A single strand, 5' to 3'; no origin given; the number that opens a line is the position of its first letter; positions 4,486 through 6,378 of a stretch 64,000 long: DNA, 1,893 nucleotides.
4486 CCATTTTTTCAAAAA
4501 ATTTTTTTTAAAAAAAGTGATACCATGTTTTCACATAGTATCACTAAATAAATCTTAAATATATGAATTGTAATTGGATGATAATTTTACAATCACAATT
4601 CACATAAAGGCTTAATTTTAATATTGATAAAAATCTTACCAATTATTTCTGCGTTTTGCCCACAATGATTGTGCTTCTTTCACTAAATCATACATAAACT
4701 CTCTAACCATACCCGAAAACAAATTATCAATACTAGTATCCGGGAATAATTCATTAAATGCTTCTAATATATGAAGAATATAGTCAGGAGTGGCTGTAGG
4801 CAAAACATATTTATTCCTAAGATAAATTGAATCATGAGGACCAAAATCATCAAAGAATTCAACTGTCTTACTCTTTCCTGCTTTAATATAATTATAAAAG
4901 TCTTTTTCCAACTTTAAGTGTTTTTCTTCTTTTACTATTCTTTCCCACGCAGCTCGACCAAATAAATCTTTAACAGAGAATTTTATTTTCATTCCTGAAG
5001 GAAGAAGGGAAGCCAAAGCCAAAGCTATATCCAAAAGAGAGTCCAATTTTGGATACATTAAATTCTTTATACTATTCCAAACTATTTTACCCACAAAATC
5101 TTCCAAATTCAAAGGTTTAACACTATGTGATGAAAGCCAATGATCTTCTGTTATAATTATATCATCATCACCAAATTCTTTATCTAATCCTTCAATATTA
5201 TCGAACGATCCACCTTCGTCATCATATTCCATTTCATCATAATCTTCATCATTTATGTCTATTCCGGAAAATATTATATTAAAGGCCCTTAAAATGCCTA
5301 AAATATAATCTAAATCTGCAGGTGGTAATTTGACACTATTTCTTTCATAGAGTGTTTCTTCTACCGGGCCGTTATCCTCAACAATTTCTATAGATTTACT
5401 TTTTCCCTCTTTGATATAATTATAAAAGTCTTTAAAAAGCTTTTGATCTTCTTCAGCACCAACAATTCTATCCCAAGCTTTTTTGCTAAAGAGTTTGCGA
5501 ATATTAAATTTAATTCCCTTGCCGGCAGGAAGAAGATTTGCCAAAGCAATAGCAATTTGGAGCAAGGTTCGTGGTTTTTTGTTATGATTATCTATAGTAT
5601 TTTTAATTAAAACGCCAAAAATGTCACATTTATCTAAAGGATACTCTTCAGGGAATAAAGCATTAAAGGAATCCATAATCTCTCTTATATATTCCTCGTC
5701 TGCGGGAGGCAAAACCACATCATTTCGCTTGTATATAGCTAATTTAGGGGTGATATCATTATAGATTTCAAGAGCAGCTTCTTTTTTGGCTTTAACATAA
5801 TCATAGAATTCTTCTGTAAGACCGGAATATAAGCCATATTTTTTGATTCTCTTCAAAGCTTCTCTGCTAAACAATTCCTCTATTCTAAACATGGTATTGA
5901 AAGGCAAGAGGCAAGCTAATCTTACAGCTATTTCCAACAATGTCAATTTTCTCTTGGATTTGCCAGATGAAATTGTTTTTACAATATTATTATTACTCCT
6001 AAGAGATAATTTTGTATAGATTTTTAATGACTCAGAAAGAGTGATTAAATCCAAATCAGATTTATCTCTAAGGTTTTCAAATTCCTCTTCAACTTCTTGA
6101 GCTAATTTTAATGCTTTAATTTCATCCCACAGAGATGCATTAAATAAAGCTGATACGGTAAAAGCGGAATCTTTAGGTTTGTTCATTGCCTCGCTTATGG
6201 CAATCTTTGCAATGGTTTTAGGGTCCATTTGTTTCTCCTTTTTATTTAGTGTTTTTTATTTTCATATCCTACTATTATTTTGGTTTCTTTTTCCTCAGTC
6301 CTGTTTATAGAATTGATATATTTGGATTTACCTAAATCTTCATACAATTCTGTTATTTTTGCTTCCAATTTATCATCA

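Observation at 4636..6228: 530-aa protein made of three tandem ~110-aa repeats, terminal gene of the island-1 operon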

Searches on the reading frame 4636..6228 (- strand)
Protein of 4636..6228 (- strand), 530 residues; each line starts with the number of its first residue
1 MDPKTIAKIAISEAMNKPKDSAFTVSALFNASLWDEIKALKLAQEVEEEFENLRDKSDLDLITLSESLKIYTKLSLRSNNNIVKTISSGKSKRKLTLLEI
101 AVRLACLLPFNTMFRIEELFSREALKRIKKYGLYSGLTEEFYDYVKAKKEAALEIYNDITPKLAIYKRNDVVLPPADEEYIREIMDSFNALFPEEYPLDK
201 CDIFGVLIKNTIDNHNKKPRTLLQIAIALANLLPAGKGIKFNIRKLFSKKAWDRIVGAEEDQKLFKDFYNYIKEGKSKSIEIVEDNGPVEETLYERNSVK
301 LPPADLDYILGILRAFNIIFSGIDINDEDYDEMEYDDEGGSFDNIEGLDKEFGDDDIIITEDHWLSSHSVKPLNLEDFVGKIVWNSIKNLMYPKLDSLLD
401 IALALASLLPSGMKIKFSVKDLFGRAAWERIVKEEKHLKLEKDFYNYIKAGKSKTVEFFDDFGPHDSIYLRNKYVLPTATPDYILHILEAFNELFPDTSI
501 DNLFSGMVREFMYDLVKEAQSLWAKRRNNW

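Call 4: search_protein_families(library=pfam, proteins=[window:4636-6228:-], max_evalue=0.01)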
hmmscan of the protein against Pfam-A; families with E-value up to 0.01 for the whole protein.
window:4636-6228:- (530 aa): 1 family
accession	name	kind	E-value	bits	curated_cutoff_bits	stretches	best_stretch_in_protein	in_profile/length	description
PF07205.16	DUF1413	-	1.8e-21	76.5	25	2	415-460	14-58/69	Domain of unknown function (DUF1413)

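Call 5: search_protein_families(library=padloc, proteins=[window:4636-6228:-], max_evalue=0.01)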
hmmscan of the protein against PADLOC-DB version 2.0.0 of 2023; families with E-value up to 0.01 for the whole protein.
window:4636-6228:- (530 aa): 0 families

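Call 6: search_protein_families(library=ncbifam, proteins=[window:4636-6228:-], max_evalue=0.01)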
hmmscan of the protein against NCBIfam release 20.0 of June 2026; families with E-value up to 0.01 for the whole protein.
window:4636-6228:- (530 aa): 0 families

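Call 10: find_homologous_proteins(query=window:4636-6228:-)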
Query window:4636-6228:- (530 aa): 1 proteins with E <= 0.001 among 8000 candidates.
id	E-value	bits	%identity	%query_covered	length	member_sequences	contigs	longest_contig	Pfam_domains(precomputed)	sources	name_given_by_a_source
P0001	0.0e+0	1176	100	100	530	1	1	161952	PF07205.17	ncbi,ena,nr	ncbi:MAG: DUF1413 domain-containing protein [Abditibacteriota bacterium]|nr:DUF1413 domain-containin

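Call 14: search_solved_structures(query=window:4636-6228:-, max_evalue=10, show_alignments=3)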
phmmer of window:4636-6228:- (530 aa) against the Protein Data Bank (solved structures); distinct sequences matched with E-value up to 10: 4.
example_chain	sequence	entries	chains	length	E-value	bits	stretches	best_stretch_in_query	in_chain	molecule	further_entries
3lga_A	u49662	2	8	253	0.39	12.7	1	226-276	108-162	SAM-dependent methyltransferase | SAM-dependent methyltransferase, putative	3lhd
3mb5_A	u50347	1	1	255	0.4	12.7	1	226-276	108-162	SAM-dependent methyltransferase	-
7qsy_B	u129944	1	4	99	0.5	12.4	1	441-511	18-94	RubisCO small subunit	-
7qsw_B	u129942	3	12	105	0.57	12.2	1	441-511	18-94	RubisCO small subunit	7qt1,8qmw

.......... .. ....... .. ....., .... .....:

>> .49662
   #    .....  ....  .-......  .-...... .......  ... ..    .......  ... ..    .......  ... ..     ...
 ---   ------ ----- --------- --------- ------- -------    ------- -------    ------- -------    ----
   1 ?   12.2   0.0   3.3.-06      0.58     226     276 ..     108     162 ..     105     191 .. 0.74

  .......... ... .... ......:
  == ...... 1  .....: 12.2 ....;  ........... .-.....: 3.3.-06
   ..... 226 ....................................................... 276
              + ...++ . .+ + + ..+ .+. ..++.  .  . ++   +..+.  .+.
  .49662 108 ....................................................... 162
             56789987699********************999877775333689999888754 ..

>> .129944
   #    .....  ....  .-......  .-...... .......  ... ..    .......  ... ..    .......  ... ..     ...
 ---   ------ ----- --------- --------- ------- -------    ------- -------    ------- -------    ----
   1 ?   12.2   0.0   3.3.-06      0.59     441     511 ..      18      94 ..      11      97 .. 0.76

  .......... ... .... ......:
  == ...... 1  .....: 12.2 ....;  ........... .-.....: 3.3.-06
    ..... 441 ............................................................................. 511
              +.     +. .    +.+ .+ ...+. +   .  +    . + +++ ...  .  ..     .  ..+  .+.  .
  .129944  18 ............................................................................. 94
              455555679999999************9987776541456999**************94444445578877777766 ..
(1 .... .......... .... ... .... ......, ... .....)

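Call 23: search_protein_representatives(protein=window:4636-6228:-)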
Query: 530 residues. Proteins with E-value up to 0.001 (for the whole library): 3; up to 1e-10: 2; up to 1e-30: 1. The best 3 are listed.
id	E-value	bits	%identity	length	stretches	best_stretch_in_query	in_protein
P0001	0.0e+00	1175.8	100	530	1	1-530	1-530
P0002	5.9e-11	58.4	35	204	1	390-513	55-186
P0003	3.3e-04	36.1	33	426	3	397-473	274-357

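Call 28: find_encoding_contigs(protein=P0002, flank=10000)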
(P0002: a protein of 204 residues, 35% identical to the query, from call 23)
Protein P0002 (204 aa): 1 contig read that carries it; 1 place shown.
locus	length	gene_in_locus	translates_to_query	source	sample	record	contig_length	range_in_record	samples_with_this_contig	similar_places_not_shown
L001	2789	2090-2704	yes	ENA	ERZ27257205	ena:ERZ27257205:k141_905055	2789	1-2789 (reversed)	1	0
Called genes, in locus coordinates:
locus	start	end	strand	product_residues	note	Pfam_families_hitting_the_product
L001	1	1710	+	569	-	?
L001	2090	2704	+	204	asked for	-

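Call 29: find_encoding_contigs(protein=P0003, flank=10000)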
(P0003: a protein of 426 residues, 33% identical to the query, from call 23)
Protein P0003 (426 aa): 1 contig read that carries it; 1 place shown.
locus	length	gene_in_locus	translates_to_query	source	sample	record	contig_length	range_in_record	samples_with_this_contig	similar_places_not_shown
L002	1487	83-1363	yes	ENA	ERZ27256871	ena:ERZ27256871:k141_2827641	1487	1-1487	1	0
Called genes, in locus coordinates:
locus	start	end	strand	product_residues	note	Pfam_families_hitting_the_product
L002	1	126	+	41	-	?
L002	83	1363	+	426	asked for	PF07205:DUF1413 (faint)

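Call 39: search_dna_similar(query=window:4636-6228:-, collection=plasmids, mode=protein, max_evalue=0.01, max_rows=25)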
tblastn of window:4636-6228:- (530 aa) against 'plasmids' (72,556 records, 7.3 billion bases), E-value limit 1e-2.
No match.

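Call 47: search_protein_families(library=pfam, proteins=[P0002, P0003], max_evalue=1)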
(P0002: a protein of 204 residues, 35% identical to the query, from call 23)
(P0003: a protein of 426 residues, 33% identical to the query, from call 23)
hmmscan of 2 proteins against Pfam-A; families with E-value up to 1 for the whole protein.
P0002 (204 aa): 1 family
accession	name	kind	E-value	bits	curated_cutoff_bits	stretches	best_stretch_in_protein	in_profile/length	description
PF03711.20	OKR_DC_1_C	-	0.022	15.5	24.2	1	144-168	98-122/132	Orn/Lys/Arg decarboxylase, C-terminal domain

P0003 (426 aa): 1 family
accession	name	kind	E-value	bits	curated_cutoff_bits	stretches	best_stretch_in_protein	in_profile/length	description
PF07205.16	DUF1413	-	5.3e-08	33.4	25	2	36-63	3-30/69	Domain of unknown function (DUF1413)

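Call 84: find_encoding_contigs(protein=P0001, flank=3000, max_places=6)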
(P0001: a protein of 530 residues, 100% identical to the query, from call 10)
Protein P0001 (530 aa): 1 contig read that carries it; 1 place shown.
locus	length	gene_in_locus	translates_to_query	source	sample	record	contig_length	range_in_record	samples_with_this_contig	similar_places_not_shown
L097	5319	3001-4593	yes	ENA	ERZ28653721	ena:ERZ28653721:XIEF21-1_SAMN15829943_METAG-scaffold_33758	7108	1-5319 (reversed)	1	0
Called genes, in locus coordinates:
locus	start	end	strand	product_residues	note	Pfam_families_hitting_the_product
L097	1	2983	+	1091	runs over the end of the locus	PF04851:ResIII (faint), PF09565:RE_NgoFVII (weak), PF13091:PLDc_2, PF00270:DEAD (faint), PF00176:SNF2-rel_dom, PF00271:Helicase_C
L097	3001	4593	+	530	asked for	PF07205:DUF1413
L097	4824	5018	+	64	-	-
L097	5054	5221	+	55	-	-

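Call 88: search_dna_similar(query=window:4636-6228:-, collection=phages, mode=protein, max_evalue=1, max_rows=15)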
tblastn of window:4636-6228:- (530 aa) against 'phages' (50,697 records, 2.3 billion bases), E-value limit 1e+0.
No match.

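Call 90: find_related_loci(query=window:4636-6228:-, collection=viral_contigs, flank=8000)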
Query window:4636-6228:- (530 aa) in viral_contigs; peptide patterns used: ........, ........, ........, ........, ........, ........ (x = any residue, [..] = any of these).
7 stretches matched a pattern, but none encodes a relative of the query by tblastn (E <= 1e-3).

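Call 91: search_protein_families(library=phrogs, proteins=[window:4636-6228:-, P0002, P0003], max_evalue=0.01)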
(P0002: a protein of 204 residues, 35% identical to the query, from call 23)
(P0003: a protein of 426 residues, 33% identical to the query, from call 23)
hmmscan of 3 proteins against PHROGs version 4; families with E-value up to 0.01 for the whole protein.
window:4636-6228:- (530 aa): 0 families

P0002 (204 aa): 0 families

P0003 (426 aa): 0 families

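Call 97: list_cluster_members(proteins=[P0001, P0002, P0003])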
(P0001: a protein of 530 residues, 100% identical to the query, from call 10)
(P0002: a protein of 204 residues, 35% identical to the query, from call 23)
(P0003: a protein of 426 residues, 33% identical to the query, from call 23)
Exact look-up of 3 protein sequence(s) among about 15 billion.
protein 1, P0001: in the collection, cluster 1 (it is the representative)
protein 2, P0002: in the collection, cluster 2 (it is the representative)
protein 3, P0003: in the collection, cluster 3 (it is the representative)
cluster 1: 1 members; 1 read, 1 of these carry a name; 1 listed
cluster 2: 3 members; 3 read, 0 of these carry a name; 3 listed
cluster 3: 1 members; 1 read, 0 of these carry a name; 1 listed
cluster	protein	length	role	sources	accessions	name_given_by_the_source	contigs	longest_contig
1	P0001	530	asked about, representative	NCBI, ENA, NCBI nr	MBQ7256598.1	MAG: DUF1413 domain-containing protein [Abditibacteriota bacterium] | DUF1413 domain-containing protein [Abditibacteriota bacterium]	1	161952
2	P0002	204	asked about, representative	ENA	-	-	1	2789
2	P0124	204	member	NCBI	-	-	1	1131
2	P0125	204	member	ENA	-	-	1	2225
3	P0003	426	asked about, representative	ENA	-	-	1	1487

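Call 98: find_encoding_contigs(protein=P0125, flank=5000)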
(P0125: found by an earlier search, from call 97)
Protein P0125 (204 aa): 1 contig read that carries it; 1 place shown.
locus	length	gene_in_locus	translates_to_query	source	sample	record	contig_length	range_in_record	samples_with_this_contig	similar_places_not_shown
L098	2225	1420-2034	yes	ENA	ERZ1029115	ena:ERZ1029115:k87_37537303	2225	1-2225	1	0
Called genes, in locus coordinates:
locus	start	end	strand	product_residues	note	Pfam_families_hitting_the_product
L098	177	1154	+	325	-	-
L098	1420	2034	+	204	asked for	-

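Call 100: search_protein_families(library=padloc, proteins=[L098:177-1151:+], max_evalue=0.01)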
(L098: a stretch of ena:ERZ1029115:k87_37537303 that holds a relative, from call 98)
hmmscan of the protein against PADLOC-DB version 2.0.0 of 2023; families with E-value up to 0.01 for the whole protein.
L098:177-1151:+ (325 aa): 4 families
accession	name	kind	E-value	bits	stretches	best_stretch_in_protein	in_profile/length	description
PDLC04911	PDC-S11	-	1.4e-43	147.4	1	14-324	9-310/318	-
PDLC04912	PDC-S11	-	8.1e-39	131.6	1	14-323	9-307/313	-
PDLC04914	PDC-S11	-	1.1e-32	111.5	1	14-323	9-305/314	-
PDLC04913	PDC-S11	-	0.0001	19.5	1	176-323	214-361/375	-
